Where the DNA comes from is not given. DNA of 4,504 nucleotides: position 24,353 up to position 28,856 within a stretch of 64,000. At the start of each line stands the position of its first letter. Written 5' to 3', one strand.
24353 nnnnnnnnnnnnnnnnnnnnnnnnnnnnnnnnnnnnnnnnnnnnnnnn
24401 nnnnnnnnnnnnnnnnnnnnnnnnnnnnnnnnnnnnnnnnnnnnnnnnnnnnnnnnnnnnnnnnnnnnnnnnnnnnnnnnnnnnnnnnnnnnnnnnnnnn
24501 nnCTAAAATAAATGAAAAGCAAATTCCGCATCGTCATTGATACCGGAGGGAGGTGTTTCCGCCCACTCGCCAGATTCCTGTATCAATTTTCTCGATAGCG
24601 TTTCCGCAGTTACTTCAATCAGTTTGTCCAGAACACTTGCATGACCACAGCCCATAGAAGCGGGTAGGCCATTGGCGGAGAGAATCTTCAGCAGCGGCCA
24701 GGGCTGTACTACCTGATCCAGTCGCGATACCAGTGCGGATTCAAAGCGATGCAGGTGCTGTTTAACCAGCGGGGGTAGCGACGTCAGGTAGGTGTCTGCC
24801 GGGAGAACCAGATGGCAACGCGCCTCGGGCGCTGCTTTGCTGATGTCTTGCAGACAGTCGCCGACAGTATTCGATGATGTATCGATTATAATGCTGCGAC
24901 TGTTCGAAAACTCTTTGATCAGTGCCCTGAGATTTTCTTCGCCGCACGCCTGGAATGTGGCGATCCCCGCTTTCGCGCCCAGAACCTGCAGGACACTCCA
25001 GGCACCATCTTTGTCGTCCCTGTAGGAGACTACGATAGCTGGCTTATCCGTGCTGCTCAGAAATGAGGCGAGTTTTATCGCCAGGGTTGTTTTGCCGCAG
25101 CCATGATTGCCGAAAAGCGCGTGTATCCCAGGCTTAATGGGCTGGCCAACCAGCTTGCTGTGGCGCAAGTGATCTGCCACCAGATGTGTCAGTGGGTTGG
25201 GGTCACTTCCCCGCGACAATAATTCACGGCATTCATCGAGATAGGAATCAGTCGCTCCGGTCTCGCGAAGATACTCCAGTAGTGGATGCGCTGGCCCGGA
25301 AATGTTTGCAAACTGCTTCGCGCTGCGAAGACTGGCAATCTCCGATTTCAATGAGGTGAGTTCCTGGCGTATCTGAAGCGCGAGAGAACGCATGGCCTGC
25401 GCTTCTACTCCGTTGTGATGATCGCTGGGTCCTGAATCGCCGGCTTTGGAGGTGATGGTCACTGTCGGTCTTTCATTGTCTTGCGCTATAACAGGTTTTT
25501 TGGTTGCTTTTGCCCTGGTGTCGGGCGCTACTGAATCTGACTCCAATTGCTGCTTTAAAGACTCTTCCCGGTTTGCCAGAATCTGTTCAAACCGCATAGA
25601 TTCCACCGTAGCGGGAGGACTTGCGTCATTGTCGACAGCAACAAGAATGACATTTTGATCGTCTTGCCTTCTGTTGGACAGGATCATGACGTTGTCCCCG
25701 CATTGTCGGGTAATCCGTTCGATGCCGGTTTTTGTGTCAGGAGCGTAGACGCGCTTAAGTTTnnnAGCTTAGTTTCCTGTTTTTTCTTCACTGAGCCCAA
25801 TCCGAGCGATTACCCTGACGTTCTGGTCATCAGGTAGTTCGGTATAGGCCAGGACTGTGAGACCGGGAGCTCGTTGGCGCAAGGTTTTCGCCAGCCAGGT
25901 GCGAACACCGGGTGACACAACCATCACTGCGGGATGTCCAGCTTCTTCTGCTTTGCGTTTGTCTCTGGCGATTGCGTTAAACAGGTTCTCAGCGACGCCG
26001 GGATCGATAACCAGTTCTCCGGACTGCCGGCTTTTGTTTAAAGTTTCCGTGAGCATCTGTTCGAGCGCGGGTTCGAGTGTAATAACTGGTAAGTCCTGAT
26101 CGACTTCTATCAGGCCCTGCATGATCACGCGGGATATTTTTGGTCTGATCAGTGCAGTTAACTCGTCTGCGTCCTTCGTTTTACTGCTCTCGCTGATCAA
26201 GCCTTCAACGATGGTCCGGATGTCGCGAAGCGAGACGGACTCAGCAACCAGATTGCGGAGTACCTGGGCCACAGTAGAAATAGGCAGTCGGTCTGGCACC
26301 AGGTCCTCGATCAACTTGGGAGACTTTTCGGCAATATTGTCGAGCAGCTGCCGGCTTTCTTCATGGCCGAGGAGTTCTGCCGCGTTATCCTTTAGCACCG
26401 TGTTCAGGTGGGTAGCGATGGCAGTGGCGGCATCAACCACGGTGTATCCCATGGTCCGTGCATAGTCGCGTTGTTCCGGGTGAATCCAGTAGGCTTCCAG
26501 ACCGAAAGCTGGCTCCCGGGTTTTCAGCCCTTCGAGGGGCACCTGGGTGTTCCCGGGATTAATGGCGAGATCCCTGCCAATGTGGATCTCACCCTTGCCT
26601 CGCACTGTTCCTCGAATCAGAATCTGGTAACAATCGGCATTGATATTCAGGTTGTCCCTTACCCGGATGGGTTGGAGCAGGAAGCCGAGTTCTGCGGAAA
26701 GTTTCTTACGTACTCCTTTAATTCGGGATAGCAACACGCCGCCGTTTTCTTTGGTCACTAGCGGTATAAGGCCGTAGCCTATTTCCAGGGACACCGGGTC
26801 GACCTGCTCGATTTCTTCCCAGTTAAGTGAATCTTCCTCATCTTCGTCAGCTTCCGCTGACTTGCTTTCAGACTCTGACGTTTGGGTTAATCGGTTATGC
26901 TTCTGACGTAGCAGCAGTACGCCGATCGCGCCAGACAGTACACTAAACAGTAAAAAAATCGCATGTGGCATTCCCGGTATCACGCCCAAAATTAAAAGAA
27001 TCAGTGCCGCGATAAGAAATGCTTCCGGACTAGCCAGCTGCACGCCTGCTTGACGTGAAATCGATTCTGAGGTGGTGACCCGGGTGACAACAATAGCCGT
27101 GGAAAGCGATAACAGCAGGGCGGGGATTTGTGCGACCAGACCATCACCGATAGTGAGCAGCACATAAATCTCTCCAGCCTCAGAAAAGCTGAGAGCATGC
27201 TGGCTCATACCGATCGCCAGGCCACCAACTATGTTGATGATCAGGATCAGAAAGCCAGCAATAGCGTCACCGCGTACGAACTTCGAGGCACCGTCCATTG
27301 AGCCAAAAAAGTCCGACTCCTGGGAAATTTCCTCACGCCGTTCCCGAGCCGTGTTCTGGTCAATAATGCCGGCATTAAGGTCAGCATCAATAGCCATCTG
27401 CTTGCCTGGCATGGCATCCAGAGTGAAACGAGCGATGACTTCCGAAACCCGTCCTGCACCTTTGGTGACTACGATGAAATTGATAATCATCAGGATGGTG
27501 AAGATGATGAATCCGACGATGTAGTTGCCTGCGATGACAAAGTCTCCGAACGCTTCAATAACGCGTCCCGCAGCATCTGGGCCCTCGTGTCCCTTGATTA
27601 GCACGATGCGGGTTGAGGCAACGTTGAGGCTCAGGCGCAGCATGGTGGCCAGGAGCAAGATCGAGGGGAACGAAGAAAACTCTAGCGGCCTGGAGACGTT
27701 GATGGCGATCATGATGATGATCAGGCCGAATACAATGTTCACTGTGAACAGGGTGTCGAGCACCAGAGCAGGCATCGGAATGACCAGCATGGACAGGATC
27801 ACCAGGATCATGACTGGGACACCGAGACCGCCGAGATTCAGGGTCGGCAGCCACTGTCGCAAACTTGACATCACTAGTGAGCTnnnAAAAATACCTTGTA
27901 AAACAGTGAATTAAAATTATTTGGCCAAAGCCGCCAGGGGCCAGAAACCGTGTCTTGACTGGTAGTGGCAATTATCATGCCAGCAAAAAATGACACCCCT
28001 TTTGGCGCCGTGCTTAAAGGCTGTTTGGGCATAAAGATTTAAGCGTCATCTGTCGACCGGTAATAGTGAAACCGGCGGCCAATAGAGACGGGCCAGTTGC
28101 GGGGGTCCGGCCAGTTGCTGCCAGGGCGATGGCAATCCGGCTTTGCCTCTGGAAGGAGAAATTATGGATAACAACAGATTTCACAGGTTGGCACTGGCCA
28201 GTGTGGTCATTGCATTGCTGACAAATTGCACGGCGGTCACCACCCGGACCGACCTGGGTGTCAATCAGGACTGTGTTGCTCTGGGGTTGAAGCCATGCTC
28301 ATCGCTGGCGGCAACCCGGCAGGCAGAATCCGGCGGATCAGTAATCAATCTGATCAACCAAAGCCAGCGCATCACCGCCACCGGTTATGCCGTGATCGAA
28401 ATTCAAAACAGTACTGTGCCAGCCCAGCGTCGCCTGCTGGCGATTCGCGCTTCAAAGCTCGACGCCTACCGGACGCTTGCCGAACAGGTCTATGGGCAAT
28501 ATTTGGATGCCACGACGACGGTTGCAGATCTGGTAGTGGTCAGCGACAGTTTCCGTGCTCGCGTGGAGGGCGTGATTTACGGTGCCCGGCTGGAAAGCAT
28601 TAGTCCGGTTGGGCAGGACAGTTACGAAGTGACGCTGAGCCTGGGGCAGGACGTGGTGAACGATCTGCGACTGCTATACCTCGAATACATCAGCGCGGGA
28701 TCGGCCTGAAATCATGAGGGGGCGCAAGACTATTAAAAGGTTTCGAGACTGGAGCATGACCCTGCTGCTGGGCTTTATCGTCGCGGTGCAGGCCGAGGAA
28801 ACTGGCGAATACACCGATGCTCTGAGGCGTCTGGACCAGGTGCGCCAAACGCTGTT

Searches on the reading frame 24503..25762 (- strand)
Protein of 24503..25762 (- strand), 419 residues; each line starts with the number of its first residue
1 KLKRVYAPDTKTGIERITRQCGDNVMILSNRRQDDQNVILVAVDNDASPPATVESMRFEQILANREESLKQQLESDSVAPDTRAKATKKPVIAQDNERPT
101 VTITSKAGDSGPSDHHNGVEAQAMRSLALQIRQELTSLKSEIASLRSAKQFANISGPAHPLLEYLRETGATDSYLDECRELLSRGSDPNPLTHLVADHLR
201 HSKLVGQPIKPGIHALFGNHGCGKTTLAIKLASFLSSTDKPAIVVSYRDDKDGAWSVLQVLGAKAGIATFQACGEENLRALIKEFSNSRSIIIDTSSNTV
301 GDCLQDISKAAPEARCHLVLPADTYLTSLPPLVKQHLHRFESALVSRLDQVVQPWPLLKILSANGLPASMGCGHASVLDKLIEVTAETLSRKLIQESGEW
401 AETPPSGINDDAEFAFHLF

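Call 27: search_protein_families(library=ncbifam, proteins=[window:24503-25762:-], max_evalue=0.00001)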
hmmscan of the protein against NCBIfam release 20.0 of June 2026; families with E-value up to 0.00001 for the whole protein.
window:24503-25762:- (419 aa): 3 families
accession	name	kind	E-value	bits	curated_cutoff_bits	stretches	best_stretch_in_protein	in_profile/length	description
TIGR03499.1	FlhF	equivalog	1.3e-23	84.4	174.15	1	1-295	2-284/286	flagellar biosynthesis GTPase FlhF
NF011312.0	PRK14723.1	equivalog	2.1e-06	26.5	951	0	2-296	3-272/768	flagellar biosynthesis regulator FlhF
TIGR00959.1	ffh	equivalog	9.6e-06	24.7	473.2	0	194-279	84-168/428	signal recognition particle protein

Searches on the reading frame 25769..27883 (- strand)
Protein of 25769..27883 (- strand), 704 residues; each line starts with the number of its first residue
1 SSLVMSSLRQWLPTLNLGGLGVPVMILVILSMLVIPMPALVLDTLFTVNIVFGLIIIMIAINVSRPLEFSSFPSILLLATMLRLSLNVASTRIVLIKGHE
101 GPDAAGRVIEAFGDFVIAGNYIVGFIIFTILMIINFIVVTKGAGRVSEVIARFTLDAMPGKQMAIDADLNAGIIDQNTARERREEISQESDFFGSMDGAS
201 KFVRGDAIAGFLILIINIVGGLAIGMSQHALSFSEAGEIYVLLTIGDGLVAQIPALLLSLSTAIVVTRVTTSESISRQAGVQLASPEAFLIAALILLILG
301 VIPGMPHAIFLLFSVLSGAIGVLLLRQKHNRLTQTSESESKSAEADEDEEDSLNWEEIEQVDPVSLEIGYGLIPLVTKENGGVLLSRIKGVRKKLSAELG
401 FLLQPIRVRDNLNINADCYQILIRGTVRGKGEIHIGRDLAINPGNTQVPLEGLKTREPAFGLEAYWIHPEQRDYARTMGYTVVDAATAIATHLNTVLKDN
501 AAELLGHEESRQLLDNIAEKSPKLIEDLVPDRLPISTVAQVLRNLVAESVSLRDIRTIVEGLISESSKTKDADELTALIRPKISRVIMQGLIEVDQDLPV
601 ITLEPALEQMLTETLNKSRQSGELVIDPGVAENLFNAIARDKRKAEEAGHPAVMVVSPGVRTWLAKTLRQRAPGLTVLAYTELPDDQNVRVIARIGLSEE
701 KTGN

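Call 27: search_protein_families(library=ncbifam, proteins=[window:25769-27883:-], max_evalue=0.00001)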
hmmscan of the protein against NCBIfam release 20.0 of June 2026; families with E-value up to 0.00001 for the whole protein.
window:25769-27883:- (704 aa): 5 families
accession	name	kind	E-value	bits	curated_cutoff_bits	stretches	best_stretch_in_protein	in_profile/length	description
TIGR01398.1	FlhA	equivalog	2.6e-251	835.7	772.1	1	21-695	5-678/678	flagellar biosynthesis protein FlhA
TIGR01399.1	hrcV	equivalog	1.7e-181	605.1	692.25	1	21-695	6-677/677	type III secretion system export apparatus subunit SctV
NF011865.0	PRK15337.1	equivalog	4e-152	508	800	1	23-695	18-686/686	EscV/YscV/HrcV family type III secretion system export apparatus protein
NF009363.0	PRK12720.1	equivalog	1.9e-146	489.3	993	1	23-701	22-677/683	EscV/YscV/HrcV family type III secretion system export apparatus protein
NF004571.0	PRK05910.1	equivalog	3.3e-75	253.7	670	2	26-316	16-297/584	type III secretion system protein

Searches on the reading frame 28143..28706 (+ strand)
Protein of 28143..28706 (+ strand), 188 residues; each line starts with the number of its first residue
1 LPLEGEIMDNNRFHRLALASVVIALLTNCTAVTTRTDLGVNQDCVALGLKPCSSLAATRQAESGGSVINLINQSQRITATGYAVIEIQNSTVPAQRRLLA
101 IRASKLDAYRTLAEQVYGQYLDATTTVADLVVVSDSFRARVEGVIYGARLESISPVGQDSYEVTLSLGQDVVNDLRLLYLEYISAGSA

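Call 27: search_protein_families(library=ncbifam, proteins=[window:28143-28706:+], max_evalue=0.00001)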
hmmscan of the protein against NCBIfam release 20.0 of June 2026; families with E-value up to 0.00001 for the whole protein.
window:28143-28706:+ (188 aa): 0 families

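Call 31: search_protein_families(library=pfam, proteins=[window:28143-28706:+], max_evalue=0.001)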
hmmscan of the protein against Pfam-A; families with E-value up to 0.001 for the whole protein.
window:28143-28706:+ (188 aa): 1 family
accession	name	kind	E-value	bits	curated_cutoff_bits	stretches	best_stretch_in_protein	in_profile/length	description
PF02169.21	LPP20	-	2.1e-06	28.5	25.9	1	90-164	7-93/97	LPP20 lipoprotein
